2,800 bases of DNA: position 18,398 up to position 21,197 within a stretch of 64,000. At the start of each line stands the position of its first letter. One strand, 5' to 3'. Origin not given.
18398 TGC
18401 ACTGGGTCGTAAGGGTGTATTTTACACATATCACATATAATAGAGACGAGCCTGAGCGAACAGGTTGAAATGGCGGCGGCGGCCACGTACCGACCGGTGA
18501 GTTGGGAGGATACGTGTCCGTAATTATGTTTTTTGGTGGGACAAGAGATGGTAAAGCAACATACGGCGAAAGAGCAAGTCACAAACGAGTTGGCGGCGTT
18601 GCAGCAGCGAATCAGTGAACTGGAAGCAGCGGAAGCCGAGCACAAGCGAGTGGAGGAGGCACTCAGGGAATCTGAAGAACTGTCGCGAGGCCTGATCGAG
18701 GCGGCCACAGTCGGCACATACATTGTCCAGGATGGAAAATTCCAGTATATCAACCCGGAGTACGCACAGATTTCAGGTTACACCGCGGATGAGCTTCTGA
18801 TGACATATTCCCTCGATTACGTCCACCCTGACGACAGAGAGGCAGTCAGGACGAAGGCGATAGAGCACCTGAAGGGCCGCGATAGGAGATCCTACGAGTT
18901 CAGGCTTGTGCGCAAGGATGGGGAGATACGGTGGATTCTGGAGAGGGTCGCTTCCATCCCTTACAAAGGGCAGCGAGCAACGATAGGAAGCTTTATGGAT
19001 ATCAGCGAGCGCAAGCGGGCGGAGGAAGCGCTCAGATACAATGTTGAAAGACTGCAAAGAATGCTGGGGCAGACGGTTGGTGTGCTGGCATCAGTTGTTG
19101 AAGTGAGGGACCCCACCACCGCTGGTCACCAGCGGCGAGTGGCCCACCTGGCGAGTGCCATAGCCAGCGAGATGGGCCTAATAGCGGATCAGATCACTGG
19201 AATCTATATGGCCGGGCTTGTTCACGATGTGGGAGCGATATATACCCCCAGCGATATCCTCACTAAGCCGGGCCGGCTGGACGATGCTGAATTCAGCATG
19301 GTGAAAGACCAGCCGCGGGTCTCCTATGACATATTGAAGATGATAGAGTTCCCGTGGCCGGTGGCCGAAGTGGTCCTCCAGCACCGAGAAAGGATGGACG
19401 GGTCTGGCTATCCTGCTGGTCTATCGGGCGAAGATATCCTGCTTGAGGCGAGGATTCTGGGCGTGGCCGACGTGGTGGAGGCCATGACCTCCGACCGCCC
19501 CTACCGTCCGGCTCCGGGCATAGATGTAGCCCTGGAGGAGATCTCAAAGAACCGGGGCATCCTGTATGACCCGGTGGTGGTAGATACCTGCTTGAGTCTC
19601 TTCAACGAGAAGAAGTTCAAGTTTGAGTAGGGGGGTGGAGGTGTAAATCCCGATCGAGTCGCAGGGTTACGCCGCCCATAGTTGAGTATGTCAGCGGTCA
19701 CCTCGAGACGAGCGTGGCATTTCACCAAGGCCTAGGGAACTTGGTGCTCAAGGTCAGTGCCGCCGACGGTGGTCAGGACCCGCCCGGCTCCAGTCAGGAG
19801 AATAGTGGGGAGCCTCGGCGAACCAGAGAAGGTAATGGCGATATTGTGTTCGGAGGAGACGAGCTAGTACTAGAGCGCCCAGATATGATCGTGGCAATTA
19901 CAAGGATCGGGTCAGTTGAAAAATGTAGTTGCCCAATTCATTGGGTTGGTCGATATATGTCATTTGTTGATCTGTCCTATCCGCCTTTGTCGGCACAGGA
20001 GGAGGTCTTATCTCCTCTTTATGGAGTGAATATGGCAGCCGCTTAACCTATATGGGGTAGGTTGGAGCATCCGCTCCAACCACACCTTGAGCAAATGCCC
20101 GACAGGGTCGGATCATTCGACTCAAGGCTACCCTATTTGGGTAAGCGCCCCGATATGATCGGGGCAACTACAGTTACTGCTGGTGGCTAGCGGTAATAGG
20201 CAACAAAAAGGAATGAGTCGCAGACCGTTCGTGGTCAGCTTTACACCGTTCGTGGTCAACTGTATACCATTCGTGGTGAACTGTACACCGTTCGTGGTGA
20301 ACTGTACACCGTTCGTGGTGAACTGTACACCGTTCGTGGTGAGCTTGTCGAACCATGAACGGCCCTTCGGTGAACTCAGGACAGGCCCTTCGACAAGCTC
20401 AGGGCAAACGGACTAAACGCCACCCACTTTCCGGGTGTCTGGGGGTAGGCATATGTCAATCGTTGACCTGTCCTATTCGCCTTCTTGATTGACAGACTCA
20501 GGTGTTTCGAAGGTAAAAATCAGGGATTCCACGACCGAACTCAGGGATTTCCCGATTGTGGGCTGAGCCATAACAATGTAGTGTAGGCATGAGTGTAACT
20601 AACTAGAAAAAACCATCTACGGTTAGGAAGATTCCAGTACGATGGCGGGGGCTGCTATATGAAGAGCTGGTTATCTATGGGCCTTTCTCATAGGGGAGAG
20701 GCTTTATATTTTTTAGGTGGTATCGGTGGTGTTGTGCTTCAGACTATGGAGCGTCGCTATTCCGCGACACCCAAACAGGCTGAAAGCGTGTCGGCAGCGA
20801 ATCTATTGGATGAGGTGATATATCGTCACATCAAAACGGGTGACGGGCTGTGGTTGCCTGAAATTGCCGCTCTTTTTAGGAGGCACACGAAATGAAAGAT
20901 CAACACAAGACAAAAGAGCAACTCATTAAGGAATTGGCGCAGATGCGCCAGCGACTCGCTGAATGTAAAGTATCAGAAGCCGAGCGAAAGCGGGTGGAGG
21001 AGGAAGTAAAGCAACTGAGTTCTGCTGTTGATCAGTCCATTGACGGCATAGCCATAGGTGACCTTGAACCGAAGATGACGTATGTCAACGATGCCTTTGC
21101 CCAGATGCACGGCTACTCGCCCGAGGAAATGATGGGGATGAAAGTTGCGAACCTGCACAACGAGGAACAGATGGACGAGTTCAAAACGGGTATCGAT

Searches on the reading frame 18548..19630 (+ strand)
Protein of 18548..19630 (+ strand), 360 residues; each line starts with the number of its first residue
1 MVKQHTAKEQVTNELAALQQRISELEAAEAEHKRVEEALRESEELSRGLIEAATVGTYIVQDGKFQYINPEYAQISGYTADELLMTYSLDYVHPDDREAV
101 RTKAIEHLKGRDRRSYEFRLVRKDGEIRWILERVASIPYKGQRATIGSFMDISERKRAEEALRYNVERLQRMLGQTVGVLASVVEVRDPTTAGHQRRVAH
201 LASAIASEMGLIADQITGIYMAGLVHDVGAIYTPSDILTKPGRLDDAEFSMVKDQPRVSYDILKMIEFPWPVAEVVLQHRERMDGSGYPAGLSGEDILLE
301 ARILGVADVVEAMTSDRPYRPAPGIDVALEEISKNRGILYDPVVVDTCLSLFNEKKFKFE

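Call 10: search_protein_families(library=pfam, proteins=[window:18548-19630:+], max_evalue=0.01)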
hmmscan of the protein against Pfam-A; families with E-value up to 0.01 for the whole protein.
window:18548-19630:+ (360 aa): 8 families
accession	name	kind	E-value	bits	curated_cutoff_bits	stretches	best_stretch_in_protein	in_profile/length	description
PF13487.12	HD_5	-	9.2e-38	130.1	27.2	1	179-344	2-170/170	HD domain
PF08447.18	PAS_3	-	1.9e-18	67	25.6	1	67-141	3-80/89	PAS fold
PF01966.28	HD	-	4e-17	63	22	1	192-313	2-116/116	HD domain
PF00989.32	PAS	-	1.6e-11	44.6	22.6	1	47-152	4-113/113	PAS fold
PF13426.13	PAS_9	-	4.3e-08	33.8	27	1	56-154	3-103/103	PAS domain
PF08448.16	PAS_4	-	3.9e-07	30.7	23.1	1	61-157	13-110/110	PAS fold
PF13188.13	PAS_8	-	1.9e-05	24.9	21.8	1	46-101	3-59/65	PAS domain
PF08668.18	HDOD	-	0.0055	16.7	22.9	0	192-232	96-134/196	HDOD domain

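Call 47: find_homologous_proteins(query=window:18548-19630:+, max_evalue=1e-20)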
Query window:18548-19630:+ (360 aa): 7664 proteins with E <= 1e-20 among 8000 candidates; the best 120 are listed.
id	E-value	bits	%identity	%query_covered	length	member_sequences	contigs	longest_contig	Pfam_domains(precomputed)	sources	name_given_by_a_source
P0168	3.5e-232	787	100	100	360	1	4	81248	PF08447.19,PF13426.14,PF13188.14,PF13487.13,PF01966.29,PF08448.17,PF00989.32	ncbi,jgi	-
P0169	7.5e-191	651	62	92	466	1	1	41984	PF08447.19,PF13426.14,PF13188.14,PF13487.13,PF01966.29,PF08448.17,PF00989.32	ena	-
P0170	4.4e-171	586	75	100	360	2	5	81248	PF08447.19,PF13426.14,PF13487.13,PF01966.29,PF00989.32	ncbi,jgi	-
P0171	2.1e-166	571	54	92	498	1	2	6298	PF08447.19,PF13426.14,PF13188.14,PF13487.13,PF01966.29,PF08448.17,PF00989.32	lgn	-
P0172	1.0e-151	523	51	92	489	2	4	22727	PF08447.19,PF13426.14,PF13188.14,PF13487.13,PF01966.29,PF08448.17,PF00989.32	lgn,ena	-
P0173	7.2e-151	520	50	92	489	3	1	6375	PF08447.19,PF13426.14,PF13188.14,PF13487.13,PF01966.29,PF08448.17,PF00989.32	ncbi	-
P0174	3.9e-149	514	61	68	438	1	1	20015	PF08447.19,PF13426.14,PF13188.14,PF13487.13,PF01966.29,PF08448.17,PF00989.32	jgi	-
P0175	2.0e-139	482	49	91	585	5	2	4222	PF08447.19,PF13426.14,PF13188.14,PF13487.13,PF01966.29,PF08448.17,PF00989.32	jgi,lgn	jgi:PAS domain S-box-containing protein/putative nucleotidyltransferase with HDIG domain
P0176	1.8e-136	473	53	92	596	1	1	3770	PF08447.19,PF13426.14,PF13188.14,PF13487.13,PF01966.29,PF08448.17,PF00989.32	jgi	-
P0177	1.9e-132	459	59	89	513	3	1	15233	PF08447.19,PF13426.14,PF13188.14,PF13487.13,PF01966.29,PF08448.17,PF00989.32,PF14598.13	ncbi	-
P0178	2.0e-131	456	47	91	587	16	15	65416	PF08447.19,PF13426.14,PF13188.14,PF13487.13,PF01966.29,PF08448.17,PF00989.32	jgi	jgi:PAS domain S-box-containing protein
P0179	5.5e-130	451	47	91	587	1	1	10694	PF08447.19,PF13426.14,PF13188.14,PF13487.13,PF01966.29,PF08448.17,PF00989.32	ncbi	-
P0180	5.5e-130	451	47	91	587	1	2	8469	PF08447.19,PF13426.14,PF13188.14,PF13487.13,PF01966.29,PF08448.17,PF00989.32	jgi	-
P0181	8.5e-130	451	52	92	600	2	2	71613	PF08447.19,PF13426.14,PF13188.14,PF13487.13,PF01966.29,PF08448.17,PF00989.32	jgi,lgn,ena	-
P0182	3.3e-129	449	45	92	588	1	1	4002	PF08447.19,PF13426.14,PF13188.14,PF13487.13,PF01966.29,PF08448.17,PF00989.32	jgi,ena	-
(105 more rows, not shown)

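Call 61: predict_structure(alignment_id=A4)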
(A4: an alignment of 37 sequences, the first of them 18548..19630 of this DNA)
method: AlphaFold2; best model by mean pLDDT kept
length: 360 residues; sequences in the alignment: 37
mean_pLDDT: 87.6   pTM: 0.63
mean pLDDT of the five models: 87.6, 86.9, 86.5, 85.7, 84.7
residues with pLDDT >= 90: 189; 70-90: 151; 50-70: 13; < 50: 7
segments of 3 or more residues with pLDDT < 50: 283-287
pLDDT, mean of each block of 10 residues (from residue 1): 72 86 86 81 76 86 94 94 95 96 93 92 96 93 93 91 88 89 86 92 98 96 93 84 81 87 91 90 45 73 93 79 89 88 96 93
secondary structure, 60 per line:
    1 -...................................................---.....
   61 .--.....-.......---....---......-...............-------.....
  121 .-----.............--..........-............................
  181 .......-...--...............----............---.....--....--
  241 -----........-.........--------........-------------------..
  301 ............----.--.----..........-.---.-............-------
elements in order: H2-52 E56-61 E64-68 H70-76 H80-83 H88-91 H94-108 E116-121 E127-139 E142-151 H153-187 H194-208 H213-224 H228-232 H235-238 H246-253 H255-263 H272-279 H299-312 H325-334 H342-353
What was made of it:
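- On PAS N-cap / DIT-type helical PAS linker: AlphaFold2 models helix 2-52, then the first PAS strand at residue 56 (call 61).
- Residues 2-52 form one helix that leads into the first PAS strand at residue 56 (call 61).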

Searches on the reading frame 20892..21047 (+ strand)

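Call 29: search_protein_families(library=pfam, proteins=[window:20892-21047:+], max_evalue=10)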
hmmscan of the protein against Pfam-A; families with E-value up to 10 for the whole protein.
seq(52 aa): 15 families
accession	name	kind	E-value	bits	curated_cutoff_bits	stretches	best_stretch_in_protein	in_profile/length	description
PF19380.4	DUF5955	-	0.02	15.7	27.1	1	5-47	5-47/88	Family of unknown function (DUF5955)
PF05062.17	RICH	-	0.031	15.1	23.2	1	2-49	28-76/82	RICH domain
PF08581.15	Tup_N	-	0.07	13.9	28.7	1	8-48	34-75/77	Tup N-terminal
PF07240.16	Turandot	-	0.078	13.4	27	1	5-44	4-44/80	Stress-inducible humoral factor Turandot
PF14565.11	IL22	-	0.095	13.4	30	1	7-47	75-114/139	Interleukin 22 IL-10-related T-cell-derived-inducible factor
PF18092.7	DraK_HK_N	-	0.13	13.2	26.4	1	27-51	3-27/86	DraK Histidine Kinase N-terminal domain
PF05120.17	GvpG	-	0.13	12.8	30.6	1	4-39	26-61/67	Gas vesicle protein G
PF04799.18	Fzo_mitofusin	-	0.25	11.2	27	1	5-48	89-130/161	fzo-like conserved region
PF22618.1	RskA_N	-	0.26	12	27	1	27-47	13-33/48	Anti-sigma-K factor RskA, N-terminal domain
PF15188.11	CCDC-167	-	0.36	11.6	27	1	5-47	10-52/84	Coiled-coil domain-containing protein 167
PF24917.1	BLTP3A_B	-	0.39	8.3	24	1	7-38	1389-1420/1429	Bridge-like lipid transfer protein family member 3A/B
PF13035.11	DUF3896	-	0.47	11.1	25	1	3-40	6-43/61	Protein of unknown function (DUF3896)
PF20994.3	CENPU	-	0.49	10.5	27.8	1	2-44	95-134/200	CENPU protein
PF07889.17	DUF1664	-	0.56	10.7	34.6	1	5-48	58-98/124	Protein of unknown function (DUF1664)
PF05680.17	ATP-synt_E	-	0.75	10.4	22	1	3-49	30-76/83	ATP synthase E chain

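Call 30: search_protein_families(library=ncbifam, proteins=[window:20892-21047:+], max_evalue=10)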
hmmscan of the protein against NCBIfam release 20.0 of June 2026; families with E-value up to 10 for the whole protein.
seq(52 aa): 2 families
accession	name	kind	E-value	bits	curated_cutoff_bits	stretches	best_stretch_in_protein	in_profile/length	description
NF053524.1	thylo_ssl2009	equivalog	0.072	13.8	58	1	9-48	39-80/90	ssl2009 family thylakoid membrane protein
TIGR04211.1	SH3_and_anchor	equivalog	0.28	10.8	65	1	5-47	107-149/198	TIGR04211 family SH3 domain-containing protein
